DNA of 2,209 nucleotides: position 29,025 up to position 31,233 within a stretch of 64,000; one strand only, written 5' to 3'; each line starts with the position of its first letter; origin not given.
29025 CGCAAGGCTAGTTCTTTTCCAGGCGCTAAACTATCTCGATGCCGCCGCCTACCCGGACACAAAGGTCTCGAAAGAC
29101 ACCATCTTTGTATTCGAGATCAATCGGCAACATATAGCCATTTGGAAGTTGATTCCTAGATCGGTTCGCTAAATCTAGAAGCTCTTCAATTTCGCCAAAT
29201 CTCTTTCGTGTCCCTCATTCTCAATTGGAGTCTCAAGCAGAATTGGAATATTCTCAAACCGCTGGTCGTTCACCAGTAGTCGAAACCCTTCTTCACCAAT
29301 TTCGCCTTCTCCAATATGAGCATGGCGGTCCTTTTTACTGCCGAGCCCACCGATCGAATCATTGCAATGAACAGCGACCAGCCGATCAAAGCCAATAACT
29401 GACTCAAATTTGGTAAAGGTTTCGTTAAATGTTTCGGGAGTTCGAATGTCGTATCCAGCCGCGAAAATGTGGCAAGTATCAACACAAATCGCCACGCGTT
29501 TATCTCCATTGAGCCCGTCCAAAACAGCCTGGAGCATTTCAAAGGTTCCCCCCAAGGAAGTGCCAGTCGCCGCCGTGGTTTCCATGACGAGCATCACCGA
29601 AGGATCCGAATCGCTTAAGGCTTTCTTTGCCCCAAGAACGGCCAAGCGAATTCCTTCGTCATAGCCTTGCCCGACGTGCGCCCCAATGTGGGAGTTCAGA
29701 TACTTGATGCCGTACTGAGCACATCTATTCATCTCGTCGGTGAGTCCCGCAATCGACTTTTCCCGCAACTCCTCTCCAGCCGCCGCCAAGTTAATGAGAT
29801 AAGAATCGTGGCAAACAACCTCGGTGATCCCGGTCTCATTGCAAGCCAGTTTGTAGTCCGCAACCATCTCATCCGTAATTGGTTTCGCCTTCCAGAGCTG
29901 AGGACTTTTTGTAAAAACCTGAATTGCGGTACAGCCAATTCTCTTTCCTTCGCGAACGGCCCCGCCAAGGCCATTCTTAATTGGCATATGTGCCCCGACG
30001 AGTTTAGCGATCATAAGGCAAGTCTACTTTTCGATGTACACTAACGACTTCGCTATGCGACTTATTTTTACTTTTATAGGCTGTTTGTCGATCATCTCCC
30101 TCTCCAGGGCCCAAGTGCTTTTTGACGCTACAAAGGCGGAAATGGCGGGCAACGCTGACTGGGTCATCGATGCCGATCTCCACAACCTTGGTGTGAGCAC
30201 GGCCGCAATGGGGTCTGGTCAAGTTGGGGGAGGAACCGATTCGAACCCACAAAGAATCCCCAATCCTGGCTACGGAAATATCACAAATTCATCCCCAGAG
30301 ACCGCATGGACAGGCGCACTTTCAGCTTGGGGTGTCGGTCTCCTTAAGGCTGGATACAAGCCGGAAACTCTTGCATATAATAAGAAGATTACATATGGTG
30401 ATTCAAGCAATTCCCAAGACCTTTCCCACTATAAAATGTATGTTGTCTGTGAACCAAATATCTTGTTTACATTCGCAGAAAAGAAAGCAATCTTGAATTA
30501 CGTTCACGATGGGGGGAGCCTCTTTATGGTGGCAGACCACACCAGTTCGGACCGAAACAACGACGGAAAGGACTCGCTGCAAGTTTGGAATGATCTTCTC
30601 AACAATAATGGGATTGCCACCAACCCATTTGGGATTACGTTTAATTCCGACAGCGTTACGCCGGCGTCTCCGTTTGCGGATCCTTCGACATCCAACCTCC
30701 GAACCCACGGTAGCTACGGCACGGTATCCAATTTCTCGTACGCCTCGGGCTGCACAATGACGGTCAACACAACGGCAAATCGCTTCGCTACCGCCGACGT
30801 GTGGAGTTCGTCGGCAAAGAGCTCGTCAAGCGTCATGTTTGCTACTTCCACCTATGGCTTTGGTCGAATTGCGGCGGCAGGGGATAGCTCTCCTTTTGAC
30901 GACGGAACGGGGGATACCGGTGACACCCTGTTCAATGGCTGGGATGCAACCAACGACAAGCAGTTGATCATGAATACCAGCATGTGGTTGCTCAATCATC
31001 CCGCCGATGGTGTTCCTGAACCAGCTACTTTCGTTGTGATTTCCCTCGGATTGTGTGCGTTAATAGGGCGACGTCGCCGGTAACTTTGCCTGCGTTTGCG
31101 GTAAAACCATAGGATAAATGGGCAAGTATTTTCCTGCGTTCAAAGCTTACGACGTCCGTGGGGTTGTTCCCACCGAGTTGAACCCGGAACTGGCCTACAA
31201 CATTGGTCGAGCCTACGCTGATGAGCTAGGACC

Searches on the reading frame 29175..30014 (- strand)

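Call 61: search_protein_families(library=pfam, proteins=[window:29175-30014:-], max_evalue=0.01)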
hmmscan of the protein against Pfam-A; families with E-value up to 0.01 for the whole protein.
window:29175-30014:- (279 aa): 1 family
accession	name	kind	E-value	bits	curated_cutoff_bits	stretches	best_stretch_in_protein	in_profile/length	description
PF01261.30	AP_endonuc_2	-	3.6e-51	174.7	31.1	1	22-277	3-247/249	Xylose isomerase-like TIM barrel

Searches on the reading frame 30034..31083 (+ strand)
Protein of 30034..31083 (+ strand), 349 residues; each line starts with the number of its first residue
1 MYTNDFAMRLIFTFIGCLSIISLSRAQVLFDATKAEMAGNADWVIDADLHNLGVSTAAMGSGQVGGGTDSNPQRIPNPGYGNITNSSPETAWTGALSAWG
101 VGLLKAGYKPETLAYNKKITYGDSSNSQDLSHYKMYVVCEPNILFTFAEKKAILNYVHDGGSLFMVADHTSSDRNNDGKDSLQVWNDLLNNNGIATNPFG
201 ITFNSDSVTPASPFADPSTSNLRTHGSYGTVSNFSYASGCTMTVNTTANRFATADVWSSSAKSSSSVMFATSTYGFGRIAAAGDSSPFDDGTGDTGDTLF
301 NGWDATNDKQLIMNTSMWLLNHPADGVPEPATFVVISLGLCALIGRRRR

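Call 61: search_protein_families(library=pfam, proteins=[window:30034-31083:+], max_evalue=0.01)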
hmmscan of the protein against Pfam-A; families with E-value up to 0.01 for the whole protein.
window:30034-31083:+ (349 aa): 3 families
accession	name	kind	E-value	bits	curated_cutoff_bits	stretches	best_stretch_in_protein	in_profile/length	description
PF07589.16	PEP-CTERM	-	2.5e-05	24.6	20.7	1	327-349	2-24/24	PEP-CTERM motif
PF09822.16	ABC_transp_aux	-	0.00033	20.5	34.7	1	126-198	39-116/288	ABC-type uncharacterized transport system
PF23355.1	IFT52_GIFT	-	0.00091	18.8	27.2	1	121-208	34-108/246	IFT52 GIFT domain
